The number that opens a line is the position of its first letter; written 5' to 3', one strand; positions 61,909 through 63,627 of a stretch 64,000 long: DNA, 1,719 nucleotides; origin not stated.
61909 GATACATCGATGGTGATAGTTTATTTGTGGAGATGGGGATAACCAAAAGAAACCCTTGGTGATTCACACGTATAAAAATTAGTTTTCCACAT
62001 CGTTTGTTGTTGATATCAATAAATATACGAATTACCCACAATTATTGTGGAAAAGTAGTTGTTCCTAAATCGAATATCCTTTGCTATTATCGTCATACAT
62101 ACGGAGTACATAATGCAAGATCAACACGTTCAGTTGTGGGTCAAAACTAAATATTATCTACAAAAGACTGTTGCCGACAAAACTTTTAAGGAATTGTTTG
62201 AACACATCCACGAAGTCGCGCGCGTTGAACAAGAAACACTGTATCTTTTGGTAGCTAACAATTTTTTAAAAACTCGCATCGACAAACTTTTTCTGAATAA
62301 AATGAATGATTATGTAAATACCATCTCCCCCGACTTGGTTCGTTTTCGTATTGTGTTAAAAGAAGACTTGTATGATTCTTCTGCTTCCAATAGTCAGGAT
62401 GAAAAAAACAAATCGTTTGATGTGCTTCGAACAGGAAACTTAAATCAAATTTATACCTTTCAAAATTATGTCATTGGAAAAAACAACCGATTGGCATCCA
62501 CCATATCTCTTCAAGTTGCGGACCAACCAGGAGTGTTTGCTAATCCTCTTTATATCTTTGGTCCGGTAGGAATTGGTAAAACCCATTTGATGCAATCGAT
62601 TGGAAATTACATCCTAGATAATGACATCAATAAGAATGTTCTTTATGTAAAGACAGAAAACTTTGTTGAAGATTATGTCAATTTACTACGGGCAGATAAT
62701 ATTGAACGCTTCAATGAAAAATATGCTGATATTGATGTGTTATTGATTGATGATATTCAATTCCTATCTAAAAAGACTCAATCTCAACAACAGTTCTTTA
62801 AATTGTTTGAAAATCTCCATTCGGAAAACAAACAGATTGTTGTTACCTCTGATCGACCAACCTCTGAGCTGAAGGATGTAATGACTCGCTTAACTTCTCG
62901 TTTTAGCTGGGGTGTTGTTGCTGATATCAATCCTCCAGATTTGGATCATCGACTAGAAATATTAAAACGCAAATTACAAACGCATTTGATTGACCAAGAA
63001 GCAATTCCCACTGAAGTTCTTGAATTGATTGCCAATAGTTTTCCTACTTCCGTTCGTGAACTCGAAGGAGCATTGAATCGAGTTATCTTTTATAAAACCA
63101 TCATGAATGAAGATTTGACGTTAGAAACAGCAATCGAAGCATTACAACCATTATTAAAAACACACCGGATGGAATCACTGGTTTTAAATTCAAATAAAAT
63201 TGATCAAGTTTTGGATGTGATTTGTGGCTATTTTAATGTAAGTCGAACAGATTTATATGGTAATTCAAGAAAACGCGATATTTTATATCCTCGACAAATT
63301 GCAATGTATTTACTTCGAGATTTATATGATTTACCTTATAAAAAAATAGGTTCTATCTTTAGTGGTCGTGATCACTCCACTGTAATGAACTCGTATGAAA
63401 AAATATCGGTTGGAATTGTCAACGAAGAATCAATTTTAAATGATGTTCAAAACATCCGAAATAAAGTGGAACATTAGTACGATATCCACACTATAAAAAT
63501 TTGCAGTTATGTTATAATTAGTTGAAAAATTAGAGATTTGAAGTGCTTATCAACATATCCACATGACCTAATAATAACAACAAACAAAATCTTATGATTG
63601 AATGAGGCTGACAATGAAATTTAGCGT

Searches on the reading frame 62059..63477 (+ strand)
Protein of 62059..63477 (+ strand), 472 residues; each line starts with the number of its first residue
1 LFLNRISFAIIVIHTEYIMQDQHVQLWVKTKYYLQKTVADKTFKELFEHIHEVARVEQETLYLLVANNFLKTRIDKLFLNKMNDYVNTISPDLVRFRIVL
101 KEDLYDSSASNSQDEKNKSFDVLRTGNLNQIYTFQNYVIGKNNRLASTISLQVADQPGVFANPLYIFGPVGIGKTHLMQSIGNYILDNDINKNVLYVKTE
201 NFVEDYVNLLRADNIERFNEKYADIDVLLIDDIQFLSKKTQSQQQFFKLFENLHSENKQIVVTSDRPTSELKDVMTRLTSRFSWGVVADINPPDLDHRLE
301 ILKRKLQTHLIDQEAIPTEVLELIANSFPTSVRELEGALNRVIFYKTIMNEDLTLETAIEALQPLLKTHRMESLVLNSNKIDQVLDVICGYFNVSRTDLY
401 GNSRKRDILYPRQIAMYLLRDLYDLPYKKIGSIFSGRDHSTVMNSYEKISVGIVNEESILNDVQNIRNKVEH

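Call 32: search_protein_families(library=pfam, proteins=[window:62059-63477:+], max_evalue=0.00001)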
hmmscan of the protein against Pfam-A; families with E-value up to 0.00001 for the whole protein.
window:62059-63477:+ (472 aa): 6 families
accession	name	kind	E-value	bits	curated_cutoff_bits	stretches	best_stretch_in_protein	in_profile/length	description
PF00308.24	Bac_DnaA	-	1.1e-58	198.5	23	1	128-288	1-161/162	Bacterial DnaA ATPAse domain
PF08299.17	Bac_DnaA_C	-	1.3e-26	92.8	31.5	1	381-449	1-69/69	Bacterial dnaA protein helix-turn-helix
PF01695.23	IstB_IS21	-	2.1e-10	41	24.1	1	164-275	95-203/238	IstB-like ATP binding protein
PF00004.35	AAA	-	2.4e-08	35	21.2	1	165-280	2-125/131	ATPase family associated with various cellular activities (AAA)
PF11638.13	DnaA_N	-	5e-07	29.8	24.6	1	25-86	2-63/65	DnaA N-terminal domain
PF13173.12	AAA_14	-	1.4e-06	28.7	27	1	163-282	4-115/129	AAA domain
